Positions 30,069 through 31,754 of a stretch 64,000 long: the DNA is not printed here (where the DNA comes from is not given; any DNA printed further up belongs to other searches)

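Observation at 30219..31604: MtmB-family methyltransferase gene with no pyrrolysine (amber) codon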

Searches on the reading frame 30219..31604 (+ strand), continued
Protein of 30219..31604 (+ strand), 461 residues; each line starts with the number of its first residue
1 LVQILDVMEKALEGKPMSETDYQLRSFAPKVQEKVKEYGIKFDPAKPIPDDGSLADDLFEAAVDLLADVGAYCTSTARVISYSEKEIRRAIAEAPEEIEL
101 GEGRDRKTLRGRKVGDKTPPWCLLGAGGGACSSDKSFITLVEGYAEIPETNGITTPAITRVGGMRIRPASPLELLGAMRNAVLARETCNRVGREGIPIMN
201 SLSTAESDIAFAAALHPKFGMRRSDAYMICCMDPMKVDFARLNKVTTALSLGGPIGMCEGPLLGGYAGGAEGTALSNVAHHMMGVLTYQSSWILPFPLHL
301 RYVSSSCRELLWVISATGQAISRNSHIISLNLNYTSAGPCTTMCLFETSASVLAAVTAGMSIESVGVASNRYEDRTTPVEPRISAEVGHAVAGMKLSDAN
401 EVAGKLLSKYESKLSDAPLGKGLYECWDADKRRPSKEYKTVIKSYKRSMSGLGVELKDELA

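Call 29: search_protein_representatives(protein=window:30219-31604:+)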
Query: 461 residues. Proteins with E-value up to 0.001 (for the whole library): 925; up to 1e-10: 533; up to 1e-30: 209. The best 150 are listed.
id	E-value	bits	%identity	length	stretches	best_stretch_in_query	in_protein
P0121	1.2e-104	367.0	39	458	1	5-455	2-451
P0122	3.0e-102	359.1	40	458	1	3-454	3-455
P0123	7.2e-100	351.2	39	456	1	2-455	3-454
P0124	1.4e-99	350.3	38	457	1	1-457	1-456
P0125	1.2e-91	324.2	35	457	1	2-455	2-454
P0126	5.0e-91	322.1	36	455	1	1-457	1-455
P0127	2.1e-89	316.7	35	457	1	1-456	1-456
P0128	7.0e-89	315.0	36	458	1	1-456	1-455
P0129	5.2e-88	312.1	37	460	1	2-439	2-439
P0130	8.2e-85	301.6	37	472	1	6-453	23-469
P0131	5.4e-84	298.9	34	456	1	1-457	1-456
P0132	1.8e-83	297.2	34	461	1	7-455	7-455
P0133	5.0e-83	295.7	38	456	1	1-456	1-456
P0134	5.3e-81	289.0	37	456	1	1-454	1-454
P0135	1.3e-80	287.8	35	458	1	4-456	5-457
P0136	3.0e-80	286.6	36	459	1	1-456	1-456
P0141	1.3e-77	277.9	49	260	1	199-456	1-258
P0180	6.4e-59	216.3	30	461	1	4-454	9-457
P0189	3.2e-57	210.7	33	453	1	12-452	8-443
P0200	1.2e-54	202.1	31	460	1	7-450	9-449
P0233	1.2e-47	179.1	29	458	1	3-453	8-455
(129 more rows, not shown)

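Call 32: list_cluster_members(proteins=[P0233, P0180, P0200, P0133, P0121, P0122, P0123, P0124, P0141, P0189])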
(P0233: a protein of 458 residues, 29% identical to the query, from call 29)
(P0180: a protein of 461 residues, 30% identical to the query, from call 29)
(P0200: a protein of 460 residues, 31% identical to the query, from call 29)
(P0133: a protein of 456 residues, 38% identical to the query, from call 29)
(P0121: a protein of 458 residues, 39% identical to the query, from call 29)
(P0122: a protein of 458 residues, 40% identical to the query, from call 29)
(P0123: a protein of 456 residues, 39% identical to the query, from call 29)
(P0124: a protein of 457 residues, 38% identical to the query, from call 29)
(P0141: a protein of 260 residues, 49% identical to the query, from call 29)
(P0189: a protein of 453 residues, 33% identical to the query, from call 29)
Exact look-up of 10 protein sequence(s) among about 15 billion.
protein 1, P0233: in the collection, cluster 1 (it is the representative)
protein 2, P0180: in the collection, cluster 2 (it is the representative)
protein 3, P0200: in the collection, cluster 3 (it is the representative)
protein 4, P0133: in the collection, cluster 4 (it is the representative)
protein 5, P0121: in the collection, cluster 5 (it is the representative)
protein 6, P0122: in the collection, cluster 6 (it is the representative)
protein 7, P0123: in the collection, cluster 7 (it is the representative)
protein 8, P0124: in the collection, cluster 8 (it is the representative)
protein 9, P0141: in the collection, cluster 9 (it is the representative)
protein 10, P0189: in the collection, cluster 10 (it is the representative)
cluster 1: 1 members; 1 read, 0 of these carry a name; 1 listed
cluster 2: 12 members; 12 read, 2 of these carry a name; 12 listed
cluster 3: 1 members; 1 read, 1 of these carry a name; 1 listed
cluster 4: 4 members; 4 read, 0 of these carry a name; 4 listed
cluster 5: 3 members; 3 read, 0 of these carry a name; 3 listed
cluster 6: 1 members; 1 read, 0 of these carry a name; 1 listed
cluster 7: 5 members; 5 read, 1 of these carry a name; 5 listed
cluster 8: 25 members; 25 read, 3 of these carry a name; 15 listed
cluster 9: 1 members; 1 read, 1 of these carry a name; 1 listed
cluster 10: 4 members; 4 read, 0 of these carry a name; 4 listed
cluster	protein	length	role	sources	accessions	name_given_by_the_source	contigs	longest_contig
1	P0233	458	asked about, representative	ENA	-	-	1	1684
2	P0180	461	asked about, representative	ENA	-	-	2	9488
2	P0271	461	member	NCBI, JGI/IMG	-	methylamine--corrinoid protein Co-methyltransferase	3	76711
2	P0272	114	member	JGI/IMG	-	methylamine--corrinoid protein Co-methyltransferase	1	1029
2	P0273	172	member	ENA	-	-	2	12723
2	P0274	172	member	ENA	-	-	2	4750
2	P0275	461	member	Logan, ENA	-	-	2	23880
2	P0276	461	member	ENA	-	-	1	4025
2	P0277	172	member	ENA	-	-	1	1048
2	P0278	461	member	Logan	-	-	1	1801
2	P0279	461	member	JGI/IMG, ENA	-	-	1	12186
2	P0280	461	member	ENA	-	-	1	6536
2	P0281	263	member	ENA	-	-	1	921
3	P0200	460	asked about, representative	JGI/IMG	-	methylamine--corrinoid protein Co-methyltransferase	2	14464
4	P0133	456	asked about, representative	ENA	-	-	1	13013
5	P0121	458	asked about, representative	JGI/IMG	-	-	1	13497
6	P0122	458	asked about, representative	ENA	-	-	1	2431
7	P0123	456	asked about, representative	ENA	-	-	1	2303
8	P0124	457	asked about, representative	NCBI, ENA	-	-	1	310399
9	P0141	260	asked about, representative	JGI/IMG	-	methylamine--corrinoid protein Co-methyltransferase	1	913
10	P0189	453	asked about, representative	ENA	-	-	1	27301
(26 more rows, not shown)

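Call 34: find_homologous_proteins(query=A1, max_evalue=1e-20)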
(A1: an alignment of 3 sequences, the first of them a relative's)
Query A1 (3 sequences) (461 aa, profile of the alignment): 128 proteins with E <= 1e-20 among 8000 candidates; the best 120 are listed.
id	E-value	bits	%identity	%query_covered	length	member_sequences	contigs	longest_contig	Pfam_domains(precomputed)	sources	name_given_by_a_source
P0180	4.9e-247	838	100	100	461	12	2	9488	PF05369.19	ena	-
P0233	8.4e-242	821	36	97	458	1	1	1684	PF05369.19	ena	-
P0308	2.1e-232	790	89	100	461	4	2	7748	PF05369.19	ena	-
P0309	2.8e-226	770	83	100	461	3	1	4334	PF05369.19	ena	-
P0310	6.2e-224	762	81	100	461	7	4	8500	PF05369.19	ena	-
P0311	1.0e-217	742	80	100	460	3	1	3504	PF05369.19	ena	-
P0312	4.7e-209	713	76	100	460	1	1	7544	PF05369.19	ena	-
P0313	4.7e-209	713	77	100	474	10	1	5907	PF05369.19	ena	-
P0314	1.2e-206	705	66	100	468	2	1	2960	PF05369.19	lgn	-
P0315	8.5e-198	676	63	100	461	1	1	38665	PF05369.19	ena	-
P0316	1.5e-196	672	64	100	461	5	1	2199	PF05369.19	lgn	-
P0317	3.4e-184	631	56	100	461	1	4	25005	PF05369.19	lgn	-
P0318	6.6e-173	594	52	100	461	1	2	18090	PF05369.19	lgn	-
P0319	1.5e-172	593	47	100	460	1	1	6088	PF05369.19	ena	-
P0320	2.0e-170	586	51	100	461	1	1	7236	PF05369.19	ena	-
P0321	2.7e-170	585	53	100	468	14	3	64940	PF05369.19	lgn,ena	-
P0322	5.1e-170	584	35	99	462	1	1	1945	PF05369.19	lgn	-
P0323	1.7e-169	583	46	100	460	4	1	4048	PF05369.19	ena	-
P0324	2.1e-168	579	47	100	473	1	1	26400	PF05369.19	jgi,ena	-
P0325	4.5e-167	575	51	100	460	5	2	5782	PF05369.19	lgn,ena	-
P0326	8.4e-167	574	47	100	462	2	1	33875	PF05369.19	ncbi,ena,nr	ncbi:MAG: monomethylamine:corrinoid methyltransferase [Methanomassiliicoccaceae archaeon]|nr:monomet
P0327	6.3e-166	571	37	99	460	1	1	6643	PF05369.19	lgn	-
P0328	4.7e-164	565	51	98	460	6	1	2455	PF05369.19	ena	-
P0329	1.3e-162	560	44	100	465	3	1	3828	PF05369.19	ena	-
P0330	3.3e-161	555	49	99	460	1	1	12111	PF05369.19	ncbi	ncbi:MAG: monomethylamine:corrinoid methyltransferase [Candidatus Methanomethylophilaceae archaeon]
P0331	5.5e-158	545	45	98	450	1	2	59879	PF05369.19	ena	-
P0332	6.9e-151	521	40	100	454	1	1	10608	PF05369.19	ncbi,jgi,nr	ncbi:MAG: monomethylamine:corrinoid methyltransferase [Methanomassiliicoccaceae archaeon]|jgi:methyl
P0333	3.6e-129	450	45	80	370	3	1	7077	PF05369.19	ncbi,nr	ncbi:MAG: monomethylamine:corrinoid methyltransferase, partial [Methanomassiliicoccaceae archaeon]|n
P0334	1.6e-109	385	46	65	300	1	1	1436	PF05369.19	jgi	jgi:methylamine--corrinoid protein Co-methyltransferase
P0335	2.7e-104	368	51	54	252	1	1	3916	PF05369.19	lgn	-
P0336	1.4e-103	365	49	55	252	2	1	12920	PF05369.19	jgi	-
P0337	1.5e-103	365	50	54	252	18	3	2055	PF05369.19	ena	-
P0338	7.0e-103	363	48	55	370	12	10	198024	PF05369.19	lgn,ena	-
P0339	2.4e-102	361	47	55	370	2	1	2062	PF05369.19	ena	-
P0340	6.9e-102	360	49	54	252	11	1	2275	PF05369.19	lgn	-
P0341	1.4e-101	359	49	54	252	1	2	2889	PF05369.19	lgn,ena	-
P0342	1.8e-101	358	35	97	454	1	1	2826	PF05369.19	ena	-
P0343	3.3e-101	357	32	99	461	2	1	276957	PF05369.19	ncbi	ncbi:MAG: monomethylamine:corrinoid methyltransferase [Candidatus Thorarchaeota archaeon]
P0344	4.7e-101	357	31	98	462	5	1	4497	PF05369.19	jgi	-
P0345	6.9e-101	356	50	54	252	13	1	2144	PF05369.19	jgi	-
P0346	8.1e-101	356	31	97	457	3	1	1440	PF05369.19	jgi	-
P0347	8.6e-100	353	32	98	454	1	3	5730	PF05369.19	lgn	-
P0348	1.8e-99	352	47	54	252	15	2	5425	PF05369.19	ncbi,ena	-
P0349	2.5e-99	351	31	98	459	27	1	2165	PF05369.19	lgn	-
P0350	3.3e-99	351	30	95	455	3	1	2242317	PF05369.19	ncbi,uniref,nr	ncbi:Monomethylamine methyltransferase MtmB [Methanohalobium evestigatum Z-7303]|uniref:[methylamine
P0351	2.4e-98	348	33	97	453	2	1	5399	PF05369.19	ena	-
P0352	2.5e-98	348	32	94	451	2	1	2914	PF05369.19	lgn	-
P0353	1.5e-97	345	30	98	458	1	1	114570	PF05369.19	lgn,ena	-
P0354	2.6e-97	345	31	97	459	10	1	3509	PF05369.19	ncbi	-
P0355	1.6e-96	342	31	98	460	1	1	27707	PF05369.19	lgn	-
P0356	3.9e-96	341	31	98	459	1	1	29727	PF05369.19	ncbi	ncbi:MAG: monomethylamine:corrinoid methyltransferase [Candidatus Hodarchaeota archaeon]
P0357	5.1e-96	340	49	54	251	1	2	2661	PF05369.19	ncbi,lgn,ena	-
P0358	6.4e-96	340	33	88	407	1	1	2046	PF05369.19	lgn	-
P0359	9.2e-96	340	29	97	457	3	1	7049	PF05369.19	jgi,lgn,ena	-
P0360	1.5e-95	339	31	98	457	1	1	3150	PF05369.19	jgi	jgi:methylamine--corrinoid protein Co-methyltransferase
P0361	1.9e-95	338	31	98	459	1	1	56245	PF05369.19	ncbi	-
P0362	2.2e-95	338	31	99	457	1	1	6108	PF05369.19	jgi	-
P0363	5.1e-95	337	31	94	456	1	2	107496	PF05369.19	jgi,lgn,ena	jgi:methylamine--corrinoid protein Co-methyltransferase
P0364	9.5e-95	336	32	99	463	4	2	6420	PF05369.19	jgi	jgi:methylamine--corrinoid protein Co-methyltransferase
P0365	4.1e-94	334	32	91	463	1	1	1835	PF05369.19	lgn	-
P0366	5.8e-94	334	29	98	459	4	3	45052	PF05369.19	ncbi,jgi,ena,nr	ncbi:MAG TPA: monomethylamine:corrinoid methyltransferase [Anaerolineales bacterium]|nr:monomethylam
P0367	7.4e-93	330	30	95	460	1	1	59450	PF05369.19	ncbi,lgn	ncbi:MAG: monomethylamine:corrinoid methyltransferase [Candidatus Thorarchaeota archaeon]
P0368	8.1e-92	327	31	98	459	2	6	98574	PF05369.19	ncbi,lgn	ncbi:MAG: monomethylamine:corrinoid methyltransferase [Promethearchaeota archaeon]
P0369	9.2e-92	326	30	100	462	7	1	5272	PF05369.19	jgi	-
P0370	3.0e-91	325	51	47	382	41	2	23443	PF05369.19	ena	-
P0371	3.7e-91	324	52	48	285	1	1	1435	PF05369.19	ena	-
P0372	5.4e-90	320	32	99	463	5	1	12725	PF05369.19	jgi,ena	-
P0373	4.1e-89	318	30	100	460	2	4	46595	PF05369.19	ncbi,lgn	ncbi:MAG: monomethylamine:corrinoid methyltransferase [Candidatus Bathyarchaeia archaeon]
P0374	2.1e-88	315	29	98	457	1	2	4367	PF05369.19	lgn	-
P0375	3.5e-88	315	31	98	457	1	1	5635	PF05369.19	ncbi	-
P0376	1.2e-87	313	30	97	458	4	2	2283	PF05369.19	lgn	-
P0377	6.1e-87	310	30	97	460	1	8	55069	PF05369.19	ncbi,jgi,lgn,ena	-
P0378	7.7e-87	310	28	98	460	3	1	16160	PF05369.19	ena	-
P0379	8.8e-86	307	31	99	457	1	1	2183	PF05369.19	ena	-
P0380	1.1e-85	306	28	98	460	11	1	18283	PF05369.19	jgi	jgi:hypothetical protein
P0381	7.4e-85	304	29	97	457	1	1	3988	PF05369.19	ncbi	-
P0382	8.7e-85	303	32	99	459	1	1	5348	PF05369.19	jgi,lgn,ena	-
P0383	1.0e-84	303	30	96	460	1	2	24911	PF05369.19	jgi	jgi:methylamine--corrinoid protein Co-methyltransferase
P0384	1.1e-84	303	29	97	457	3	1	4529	PF05369.19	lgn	-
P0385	1.7e-84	302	28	98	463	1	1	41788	PF05369.19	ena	-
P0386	2.2e-84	302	29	98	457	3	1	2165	PF05369.19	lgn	-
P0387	5.1e-84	301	30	97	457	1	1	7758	PF05369.19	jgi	jgi:hypothetical protein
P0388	7.3e-84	300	29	97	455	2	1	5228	PF05369.19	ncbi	-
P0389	1.6e-83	299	27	98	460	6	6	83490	PF05369.19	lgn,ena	-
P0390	3.0e-83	298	30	97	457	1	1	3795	PF05369.19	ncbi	ncbi:MAG: monomethylamine:corrinoid methyltransferase [Chloroflexota bacterium]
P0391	3.6e-83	298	30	95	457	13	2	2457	PF05369.19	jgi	jgi:methylamine--corrinoid protein Co-methyltransferase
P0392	8.2e-83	297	30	97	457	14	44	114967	PF05369.19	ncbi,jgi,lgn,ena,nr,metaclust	ncbi:MAG: monomethylamine:corrinoid methyltransferase [Anaerolineae bacterium]|jgi:methylamine--corr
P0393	1.6e-82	296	29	98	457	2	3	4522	PF05369.19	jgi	jgi:methylamine--corrinoid protein Co-methyltransferase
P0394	1.9e-82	296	29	97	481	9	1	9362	PF05369.19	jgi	-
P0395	2.4e-82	295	29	97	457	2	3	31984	PF05369.19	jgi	-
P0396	3.6e-82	295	28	98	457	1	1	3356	PF05369.19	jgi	jgi:methylamine--corrinoid protein Co-methyltransferase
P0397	1.8e-81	292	45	49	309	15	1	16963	PF05369.19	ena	-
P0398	2.8e-81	292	32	89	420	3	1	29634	PF05369.19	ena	-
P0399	3.7e-81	291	29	97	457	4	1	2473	PF05369.19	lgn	-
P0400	4.1e-81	291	29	94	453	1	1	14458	PF05369.19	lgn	-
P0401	3.8e-80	288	29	97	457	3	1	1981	PF05369.19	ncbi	-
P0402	8.7e-80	287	27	97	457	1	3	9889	PF05369.19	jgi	-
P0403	9.4e-80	287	28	97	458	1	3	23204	PF05369.19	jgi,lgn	-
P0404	1.1e-79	287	28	97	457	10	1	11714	PF05369.19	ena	-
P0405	1.9e-79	286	28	98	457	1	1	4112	PF05369.19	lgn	-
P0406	2.3e-79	285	27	97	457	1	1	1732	PF05369.19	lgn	-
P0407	5.1e-79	284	27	97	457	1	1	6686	PF05369.19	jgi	-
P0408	7.3e-79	284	27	98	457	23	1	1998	PF05369.19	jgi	jgi:hypothetical protein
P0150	3.0e-78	282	28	98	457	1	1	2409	PF05369.19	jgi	jgi:methylamine--corrinoid protein Co-methyltransferase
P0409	6.4e-78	281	27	98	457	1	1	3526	PF05369.19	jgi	-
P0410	8.5e-78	280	29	98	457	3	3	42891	PF05369.19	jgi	jgi:hypothetical protein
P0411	1.6e-77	279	28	98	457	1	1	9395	PF05369.19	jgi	jgi:hypothetical protein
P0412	1.9e-75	273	28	97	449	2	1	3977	PF05369.19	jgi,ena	-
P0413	8.7e-75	270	29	98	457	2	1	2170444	PF05369.19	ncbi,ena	-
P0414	1.1e-72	263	39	52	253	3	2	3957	PF05369.19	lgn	-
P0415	4.2e-72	262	27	97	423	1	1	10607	PF05369.19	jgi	-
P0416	2.1e-71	259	30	96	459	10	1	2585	PF05369.19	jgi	jgi:methylamine---corrinoid protein Co-methyltransferase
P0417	6.1e-71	258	29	98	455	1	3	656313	PF05369.19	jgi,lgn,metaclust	metaclust:\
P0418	4.7e-68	248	28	99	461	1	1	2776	PF05369.19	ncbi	-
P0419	1.5e-67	247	48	39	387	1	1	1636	PF05369.19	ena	-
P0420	2.6e-65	239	28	88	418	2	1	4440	PF05369.19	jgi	jgi:hypothetical protein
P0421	7.2e-65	238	29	91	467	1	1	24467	PF05369.19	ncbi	ncbi:MAG: monomethylamine:corrinoid methyltransferase [Methanobacteriota archaeon]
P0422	8.3e-64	234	31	92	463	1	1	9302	PF05369.19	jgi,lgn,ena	-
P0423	6.9e-63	231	29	84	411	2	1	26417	PF05369.19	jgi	jgi:methylamine--corrinoid protein Co-methyltransferase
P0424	2.8e-62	229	27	85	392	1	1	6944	PF05369.19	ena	-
